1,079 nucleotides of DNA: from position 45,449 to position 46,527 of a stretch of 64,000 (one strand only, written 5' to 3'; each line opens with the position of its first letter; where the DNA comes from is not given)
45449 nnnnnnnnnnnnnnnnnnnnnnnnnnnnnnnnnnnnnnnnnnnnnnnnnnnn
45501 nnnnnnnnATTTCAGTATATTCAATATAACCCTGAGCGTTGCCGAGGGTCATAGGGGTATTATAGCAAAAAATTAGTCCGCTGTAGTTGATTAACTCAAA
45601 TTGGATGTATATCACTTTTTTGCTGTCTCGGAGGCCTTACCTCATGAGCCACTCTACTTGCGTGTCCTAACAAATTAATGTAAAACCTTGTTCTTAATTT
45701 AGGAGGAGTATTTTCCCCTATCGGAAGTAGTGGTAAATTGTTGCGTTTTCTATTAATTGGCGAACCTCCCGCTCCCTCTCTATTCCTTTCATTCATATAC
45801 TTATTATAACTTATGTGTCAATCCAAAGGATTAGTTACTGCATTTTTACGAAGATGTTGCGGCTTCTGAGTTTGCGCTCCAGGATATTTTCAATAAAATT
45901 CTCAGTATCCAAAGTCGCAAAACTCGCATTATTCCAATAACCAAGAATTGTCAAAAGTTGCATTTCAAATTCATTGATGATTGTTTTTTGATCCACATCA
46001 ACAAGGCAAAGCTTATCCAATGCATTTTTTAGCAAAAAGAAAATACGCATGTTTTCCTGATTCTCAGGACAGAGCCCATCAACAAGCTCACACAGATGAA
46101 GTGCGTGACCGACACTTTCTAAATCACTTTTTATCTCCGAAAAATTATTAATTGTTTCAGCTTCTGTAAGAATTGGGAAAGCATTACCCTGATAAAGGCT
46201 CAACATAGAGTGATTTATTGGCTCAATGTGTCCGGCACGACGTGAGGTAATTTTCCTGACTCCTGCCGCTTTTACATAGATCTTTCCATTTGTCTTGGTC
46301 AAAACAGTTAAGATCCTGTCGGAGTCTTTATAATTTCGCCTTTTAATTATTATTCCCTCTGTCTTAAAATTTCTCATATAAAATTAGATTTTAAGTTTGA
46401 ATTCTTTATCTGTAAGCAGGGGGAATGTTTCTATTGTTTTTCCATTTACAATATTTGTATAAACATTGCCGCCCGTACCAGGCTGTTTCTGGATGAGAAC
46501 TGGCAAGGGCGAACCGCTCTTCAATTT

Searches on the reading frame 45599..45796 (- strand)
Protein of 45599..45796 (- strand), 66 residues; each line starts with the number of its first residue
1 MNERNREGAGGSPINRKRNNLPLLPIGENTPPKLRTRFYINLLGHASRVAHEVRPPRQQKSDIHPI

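Call 27: search_protein_families(library=pfam, proteins=[window:45599-45796:-], max_evalue=1)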
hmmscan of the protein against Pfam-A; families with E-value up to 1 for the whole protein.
seq(66 aa): 0 families

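Call 37: find_homologous_proteins(query=window:45599-45796:-, max_evalue=1)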
Query seq(66 aa) (66 aa): 1 proteins with E <= 1 among 1 candidates.
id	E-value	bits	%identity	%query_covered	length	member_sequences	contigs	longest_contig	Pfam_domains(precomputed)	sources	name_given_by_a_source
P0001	5.4e-37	142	100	100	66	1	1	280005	-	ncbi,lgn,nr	ncbi:MAG TPA: hypothetical protein VM077_01715 [Candidatus Limnocylindrales bacterium]|nr:hypothetic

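Call 77: search_protein_families(library=ncbifam, proteins=[window:45599-45796:-], max_evalue=1)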
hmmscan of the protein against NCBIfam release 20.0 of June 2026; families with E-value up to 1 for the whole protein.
seq(66 aa): 0 families

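Call 78: search_protein_families(library=phrogs, proteins=[window:45599-45796:-], max_evalue=1)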
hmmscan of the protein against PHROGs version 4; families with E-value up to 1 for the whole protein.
seq(66 aa): 0 families

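Call 79: search_protein_families(library=padloc, proteins=[window:45599-45796:-], max_evalue=1)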
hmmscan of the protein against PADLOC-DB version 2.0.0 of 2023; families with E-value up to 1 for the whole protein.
seq(66 aa): 0 families

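Call 85: predict_structure(protein=window:45599-45796:-)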
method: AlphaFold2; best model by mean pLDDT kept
length: 66 residues; sequences in the alignment: 1
mean_pLDDT: 69.1   pTM: 0.37
mean pLDDT of the five models: 69.1, 66.9, 66.8, 65.1, 64.3
residues with pLDDT >= 90: 4; 70-90: 22; 50-70: 39; < 50: 1
segments of 3 or more residues with pLDDT < 50: none
pLDDT, mean of each block of 10 residues (from residue 1): 58 57 66 86 89 60 66
secondary structure, 60 per line:
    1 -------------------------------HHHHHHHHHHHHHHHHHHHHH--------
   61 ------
elements in order: H32-52

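Call 86: search_protein_representatives(protein=window:45599-45796:-)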
Query: 66 residues. Proteins with E-value up to 0.001 (for the whole library): 2; up to 1e-10: 1; up to 1e-30: 1. The best 2 are listed.
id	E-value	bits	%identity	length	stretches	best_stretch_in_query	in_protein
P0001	1.7e-37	141.8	100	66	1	1-66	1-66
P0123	8.5e-05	38.7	43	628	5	11-33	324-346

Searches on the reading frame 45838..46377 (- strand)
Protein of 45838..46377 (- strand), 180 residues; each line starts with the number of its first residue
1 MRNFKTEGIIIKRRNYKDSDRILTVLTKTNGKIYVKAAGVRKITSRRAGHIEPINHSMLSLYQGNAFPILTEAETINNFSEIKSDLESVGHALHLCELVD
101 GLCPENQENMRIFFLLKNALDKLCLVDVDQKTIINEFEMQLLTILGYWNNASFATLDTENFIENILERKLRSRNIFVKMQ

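Call 11: find_encoding_contigs(protein=window:45838-46377:-, flank=5000, max_places=10)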
Protein window:45838-46377:- (180 aa): no gene with exactly this product is on record in the collection.

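Call 27: search_protein_families(library=pfam, proteins=[window:45838-46377:-], max_evalue=1)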
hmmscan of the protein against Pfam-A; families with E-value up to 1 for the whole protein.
window:45838-46377:- (180 aa): 2 families
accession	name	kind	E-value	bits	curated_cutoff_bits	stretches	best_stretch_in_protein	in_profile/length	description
PF11967.14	RecO_N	-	5.3e-19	68.5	27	1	1-79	1-80/80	Recombination protein O N terminal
PF02565.21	RecO_C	-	1.4e-13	51.3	22.1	1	84-147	2-64/157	Recombination protein O C terminal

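Call 38: find_homologous_proteins(query=window:45838-46377:-, max_evalue=1e-20)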
Query window:45838-46377:- (180 aa): 1132 proteins with E <= 1e-20 among 1194 candidates; the best 120 are listed.
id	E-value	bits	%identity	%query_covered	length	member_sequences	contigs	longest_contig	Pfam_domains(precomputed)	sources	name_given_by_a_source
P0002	3.0e-113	393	100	100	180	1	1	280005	PF11967.15,PF02565.22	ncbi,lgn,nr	ncbi:MAG TPA: DNA repair protein RecO [Candidatus Limnocylindrales bacterium]|nr:DNA repair protein 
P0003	3.7e-88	312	78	100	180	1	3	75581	PF11967.15,PF02565.22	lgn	-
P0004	1.5e-86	306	78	100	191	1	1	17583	PF11967.15,PF02565.22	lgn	-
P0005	1.5e-86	306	77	100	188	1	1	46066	PF11967.15,PF02565.22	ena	-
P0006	4.5e-83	295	76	100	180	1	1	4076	PF11967.15,PF02565.22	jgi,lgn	-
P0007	3.1e-82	292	68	100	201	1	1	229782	PF11967.15,PF02565.22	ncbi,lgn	-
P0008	2.1e-81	290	74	99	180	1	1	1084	PF11967.15,PF02565.22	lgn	-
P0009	7.2e-81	288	72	100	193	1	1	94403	PF11967.15,PF02565.22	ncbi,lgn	-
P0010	2.2e-80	286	72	99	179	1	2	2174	PF11967.15,PF02565.22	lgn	-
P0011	2.8e-80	286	72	100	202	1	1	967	PF11967.15,PF02565.22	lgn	-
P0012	7.1e-80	285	74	100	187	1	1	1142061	PF11967.15,PF02565.22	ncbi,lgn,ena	-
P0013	1.0e-79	284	73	99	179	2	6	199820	PF11967.15,PF02565.22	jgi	jgi:DNA repair protein RecO (recombination protein O)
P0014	1.4e-79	284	72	100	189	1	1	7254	PF11967.15,PF02565.22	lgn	-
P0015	1.2e-78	281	71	100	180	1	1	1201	PF11967.15,PF02565.22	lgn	-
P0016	9.9e-78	278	72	100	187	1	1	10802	PF11967.15,PF02565.22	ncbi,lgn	-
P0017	3.0e-77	276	71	100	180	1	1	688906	PF11967.15,PF02565.22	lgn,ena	-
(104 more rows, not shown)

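Call 39: find_encoding_contigs(protein=P0003, flank=2500, max_places=2)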
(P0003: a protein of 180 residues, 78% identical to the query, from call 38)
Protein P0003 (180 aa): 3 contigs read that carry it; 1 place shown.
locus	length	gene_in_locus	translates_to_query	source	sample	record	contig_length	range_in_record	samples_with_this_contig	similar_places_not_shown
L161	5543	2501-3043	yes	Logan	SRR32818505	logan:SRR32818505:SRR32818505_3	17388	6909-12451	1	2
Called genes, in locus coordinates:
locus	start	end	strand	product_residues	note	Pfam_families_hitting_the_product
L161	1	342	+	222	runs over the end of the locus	PF02397:Bac_transf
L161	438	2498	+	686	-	PF13196:DUF4012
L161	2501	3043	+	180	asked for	PF11967:RecO_N, PF02565:RecO_C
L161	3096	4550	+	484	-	PF28494:GlyRS_ins_1, PF00587:tRNA-synt_2b (weak), PF03129:HGTP_anticodon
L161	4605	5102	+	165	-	-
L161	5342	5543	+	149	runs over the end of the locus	PF02381:MraZ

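Call 40: find_encoding_contigs(protein=P0004, flank=2500, max_places=2)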
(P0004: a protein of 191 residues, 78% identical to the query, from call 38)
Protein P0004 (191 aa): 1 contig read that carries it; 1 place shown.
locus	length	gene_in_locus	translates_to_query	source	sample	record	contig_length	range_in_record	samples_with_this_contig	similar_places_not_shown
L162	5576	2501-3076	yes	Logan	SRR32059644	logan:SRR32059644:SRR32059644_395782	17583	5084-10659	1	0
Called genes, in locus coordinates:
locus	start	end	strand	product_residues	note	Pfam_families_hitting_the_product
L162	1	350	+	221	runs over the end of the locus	PF02397:Bac_transf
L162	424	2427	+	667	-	PF13196:DUF4012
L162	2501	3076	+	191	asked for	PF11967:RecO_N, PF02565:RecO_C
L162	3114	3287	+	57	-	-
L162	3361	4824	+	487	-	PF28494:GlyRS_ins_1, PF00587:tRNA-synt_2b, PF03129:HGTP_anticodon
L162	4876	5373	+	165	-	-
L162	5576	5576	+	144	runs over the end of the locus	PF02381:MraZ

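Call 41: find_encoding_contigs(protein=P0005, flank=2500, max_places=2)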
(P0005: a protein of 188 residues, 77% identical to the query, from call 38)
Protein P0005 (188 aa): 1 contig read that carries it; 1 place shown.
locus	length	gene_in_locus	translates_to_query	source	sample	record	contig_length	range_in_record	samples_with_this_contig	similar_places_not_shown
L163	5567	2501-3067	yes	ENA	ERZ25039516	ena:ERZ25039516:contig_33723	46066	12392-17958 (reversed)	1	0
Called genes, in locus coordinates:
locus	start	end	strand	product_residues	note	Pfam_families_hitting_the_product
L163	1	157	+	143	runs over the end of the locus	PF01609:DDE_Tnp_1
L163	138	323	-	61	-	-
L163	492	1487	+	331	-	PF13196:DUF4012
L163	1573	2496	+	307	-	-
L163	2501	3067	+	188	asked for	PF11967:RecO_N, PF02565:RecO_C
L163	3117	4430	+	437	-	PF00587:tRNA-synt_2b (weak), PF03129:HGTP_anticodon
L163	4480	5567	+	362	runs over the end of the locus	-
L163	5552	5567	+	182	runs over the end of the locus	-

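Call 42: find_encoding_contigs(protein=P0006, flank=2500, max_places=2)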
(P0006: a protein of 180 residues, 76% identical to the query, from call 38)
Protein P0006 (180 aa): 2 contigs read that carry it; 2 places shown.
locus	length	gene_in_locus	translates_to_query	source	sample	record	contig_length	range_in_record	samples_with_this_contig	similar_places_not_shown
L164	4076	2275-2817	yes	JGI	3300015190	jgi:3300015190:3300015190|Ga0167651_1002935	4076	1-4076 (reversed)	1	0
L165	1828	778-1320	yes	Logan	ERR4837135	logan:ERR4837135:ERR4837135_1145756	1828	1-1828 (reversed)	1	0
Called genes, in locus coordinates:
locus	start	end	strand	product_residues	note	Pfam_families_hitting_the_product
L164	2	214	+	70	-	?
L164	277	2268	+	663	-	PF13196:DUF4012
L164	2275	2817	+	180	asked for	PF11967:RecO_N, PF02565:RecO_C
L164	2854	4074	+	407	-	?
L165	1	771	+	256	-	?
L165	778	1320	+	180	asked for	PF11967:RecO_N, PF02565:RecO_C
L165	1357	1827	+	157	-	?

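Call 47: find_encoding_contigs(protein=P0012, flank=2500, max_places=2)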
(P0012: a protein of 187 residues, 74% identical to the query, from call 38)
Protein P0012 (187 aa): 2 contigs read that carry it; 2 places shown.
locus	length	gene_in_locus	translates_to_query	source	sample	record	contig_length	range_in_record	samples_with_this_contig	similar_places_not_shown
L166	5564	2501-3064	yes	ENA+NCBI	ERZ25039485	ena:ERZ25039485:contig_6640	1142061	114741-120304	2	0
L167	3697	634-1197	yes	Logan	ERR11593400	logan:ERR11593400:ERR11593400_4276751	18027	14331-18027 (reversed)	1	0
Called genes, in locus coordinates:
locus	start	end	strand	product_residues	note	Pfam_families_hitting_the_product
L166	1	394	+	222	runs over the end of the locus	PF02397:Bac_transf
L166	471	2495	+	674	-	PF13196:DUF4012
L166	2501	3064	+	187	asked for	PF11967:RecO_N, PF02565:RecO_C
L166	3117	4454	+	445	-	PF00587:tRNA-synt_2b (weak), PF03129:HGTP_anticodon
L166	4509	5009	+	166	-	-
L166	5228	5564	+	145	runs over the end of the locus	PF02381:MraZ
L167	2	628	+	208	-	?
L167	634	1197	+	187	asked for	PF11967:RecO_N, PF02565:RecO_C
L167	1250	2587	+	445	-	PF00587:tRNA-synt_2b (weak), PF03129:HGTP_anticodon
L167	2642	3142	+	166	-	-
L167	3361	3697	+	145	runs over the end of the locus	PF02381:MraZ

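Call 48: find_encoding_contigs(protein=P0013, flank=2500, max_places=3)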
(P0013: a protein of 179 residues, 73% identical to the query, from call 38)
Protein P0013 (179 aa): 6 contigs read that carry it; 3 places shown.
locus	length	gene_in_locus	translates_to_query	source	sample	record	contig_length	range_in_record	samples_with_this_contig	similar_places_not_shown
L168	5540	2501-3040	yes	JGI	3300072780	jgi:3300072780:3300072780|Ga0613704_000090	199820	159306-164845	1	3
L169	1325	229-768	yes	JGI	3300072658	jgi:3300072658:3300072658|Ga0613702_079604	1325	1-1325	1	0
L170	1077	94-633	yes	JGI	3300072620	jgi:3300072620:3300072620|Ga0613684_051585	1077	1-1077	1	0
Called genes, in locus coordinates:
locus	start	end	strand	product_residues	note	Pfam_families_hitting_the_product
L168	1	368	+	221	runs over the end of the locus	PF02397:Bac_transf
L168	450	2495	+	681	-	PF13196:DUF4012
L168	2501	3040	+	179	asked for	PF11967:RecO_N, PF02565:RecO_C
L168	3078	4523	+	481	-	PF28494:GlyRS_ins_1, PF00587:tRNA-synt_2b, PF03129:HGTP_anticodon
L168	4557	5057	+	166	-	-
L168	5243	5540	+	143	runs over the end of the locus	PF02381:MraZ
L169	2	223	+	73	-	?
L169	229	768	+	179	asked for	PF11967:RecO_N, PF02565:RecO_C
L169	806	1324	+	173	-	?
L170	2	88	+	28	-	?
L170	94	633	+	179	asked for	PF11967:RecO_N, PF02565:RecO_C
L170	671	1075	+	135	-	?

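Call 49: find_encoding_contigs(protein=P0009, flank=2500, max_places=2)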
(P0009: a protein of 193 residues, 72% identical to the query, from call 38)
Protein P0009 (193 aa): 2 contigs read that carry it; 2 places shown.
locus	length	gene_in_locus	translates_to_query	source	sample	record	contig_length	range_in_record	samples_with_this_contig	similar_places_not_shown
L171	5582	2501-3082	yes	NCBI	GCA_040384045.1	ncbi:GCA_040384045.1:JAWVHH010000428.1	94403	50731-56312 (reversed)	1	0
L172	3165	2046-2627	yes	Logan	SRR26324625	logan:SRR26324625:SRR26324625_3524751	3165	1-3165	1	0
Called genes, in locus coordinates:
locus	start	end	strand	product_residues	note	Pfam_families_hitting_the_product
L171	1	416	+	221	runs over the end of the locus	PF02397:Bac_transf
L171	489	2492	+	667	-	PF13196:DUF4012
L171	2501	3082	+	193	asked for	PF11967:RecO_N, PF02565:RecO_C (weak)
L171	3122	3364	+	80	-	-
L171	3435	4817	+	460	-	PF28494:GlyRS_ins_1 (faint), PF03129:HGTP_anticodon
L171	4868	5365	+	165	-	-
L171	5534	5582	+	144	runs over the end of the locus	PF02381:MraZ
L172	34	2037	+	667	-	PF13196:DUF4012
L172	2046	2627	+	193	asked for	PF11967:RecO_N, PF02565:RecO_C (weak)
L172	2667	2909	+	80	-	-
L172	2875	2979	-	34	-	-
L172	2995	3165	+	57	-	?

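Call 50: find_encoding_contigs(protein=P0017, flank=2500, max_places=2)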
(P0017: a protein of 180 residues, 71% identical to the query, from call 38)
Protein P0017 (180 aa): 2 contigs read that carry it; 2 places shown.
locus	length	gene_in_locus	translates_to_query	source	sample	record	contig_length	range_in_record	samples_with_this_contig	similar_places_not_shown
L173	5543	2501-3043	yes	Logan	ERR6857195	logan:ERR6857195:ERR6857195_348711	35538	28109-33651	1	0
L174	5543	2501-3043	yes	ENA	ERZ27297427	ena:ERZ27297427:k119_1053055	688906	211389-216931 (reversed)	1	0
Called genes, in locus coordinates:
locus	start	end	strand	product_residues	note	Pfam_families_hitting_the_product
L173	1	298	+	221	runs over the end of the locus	PF02397:Bac_transf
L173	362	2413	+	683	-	PF13196:DUF4012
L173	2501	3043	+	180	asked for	PF11967:RecO_N, PF02565:RecO_C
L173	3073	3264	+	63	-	-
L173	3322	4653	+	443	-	PF00587:tRNA-synt_2b, PF03129:HGTP_anticodon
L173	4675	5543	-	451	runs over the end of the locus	-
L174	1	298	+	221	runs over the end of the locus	PF02397:Bac_transf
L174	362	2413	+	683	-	PF13196:DUF4012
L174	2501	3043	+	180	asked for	PF11967:RecO_N, PF02565:RecO_C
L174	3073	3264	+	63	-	-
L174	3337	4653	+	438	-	PF00587:tRNA-synt_2b, PF03129:HGTP_anticodon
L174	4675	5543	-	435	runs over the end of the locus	-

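Call 60: find_encoding_contigs(protein=P0014, flank=2500, max_places=2)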
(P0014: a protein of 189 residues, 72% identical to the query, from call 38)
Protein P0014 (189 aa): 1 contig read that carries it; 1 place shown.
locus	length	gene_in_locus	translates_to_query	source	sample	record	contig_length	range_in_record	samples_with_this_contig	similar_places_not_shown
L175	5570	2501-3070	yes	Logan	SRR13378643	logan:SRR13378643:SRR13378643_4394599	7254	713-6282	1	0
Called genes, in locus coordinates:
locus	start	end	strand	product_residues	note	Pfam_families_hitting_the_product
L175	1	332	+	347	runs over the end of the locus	?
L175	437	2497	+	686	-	PF13196:DUF4012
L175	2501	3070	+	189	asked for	PF11967:RecO_N, PF02565:RecO_C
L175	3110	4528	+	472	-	PF28494:GlyRS_ins_1 (faint), PF03129:HGTP_anticodon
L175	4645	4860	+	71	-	-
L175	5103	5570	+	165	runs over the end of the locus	-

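Call 61: find_encoding_contigs(protein=P0016, flank=2500, max_places=2)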
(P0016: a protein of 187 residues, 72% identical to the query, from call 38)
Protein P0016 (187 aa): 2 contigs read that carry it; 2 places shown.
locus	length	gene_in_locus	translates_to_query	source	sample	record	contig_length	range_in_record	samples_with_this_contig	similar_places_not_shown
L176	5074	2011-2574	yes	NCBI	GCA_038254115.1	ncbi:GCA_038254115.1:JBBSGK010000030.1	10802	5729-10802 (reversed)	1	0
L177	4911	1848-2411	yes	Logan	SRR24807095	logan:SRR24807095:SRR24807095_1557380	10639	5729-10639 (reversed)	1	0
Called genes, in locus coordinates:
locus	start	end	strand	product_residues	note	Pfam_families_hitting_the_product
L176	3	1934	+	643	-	?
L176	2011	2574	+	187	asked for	PF11967:RecO_N, PF02565:RecO_C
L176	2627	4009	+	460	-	PF28494:GlyRS_ins_1 (weak), PF03129:HGTP_anticodon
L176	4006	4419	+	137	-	-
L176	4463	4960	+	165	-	-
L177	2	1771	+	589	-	?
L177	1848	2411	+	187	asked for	PF11967:RecO_N, PF02565:RecO_C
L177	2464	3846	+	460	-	PF28494:GlyRS_ins_1 (weak), PF03129:HGTP_anticodon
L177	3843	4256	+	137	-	-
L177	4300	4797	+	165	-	-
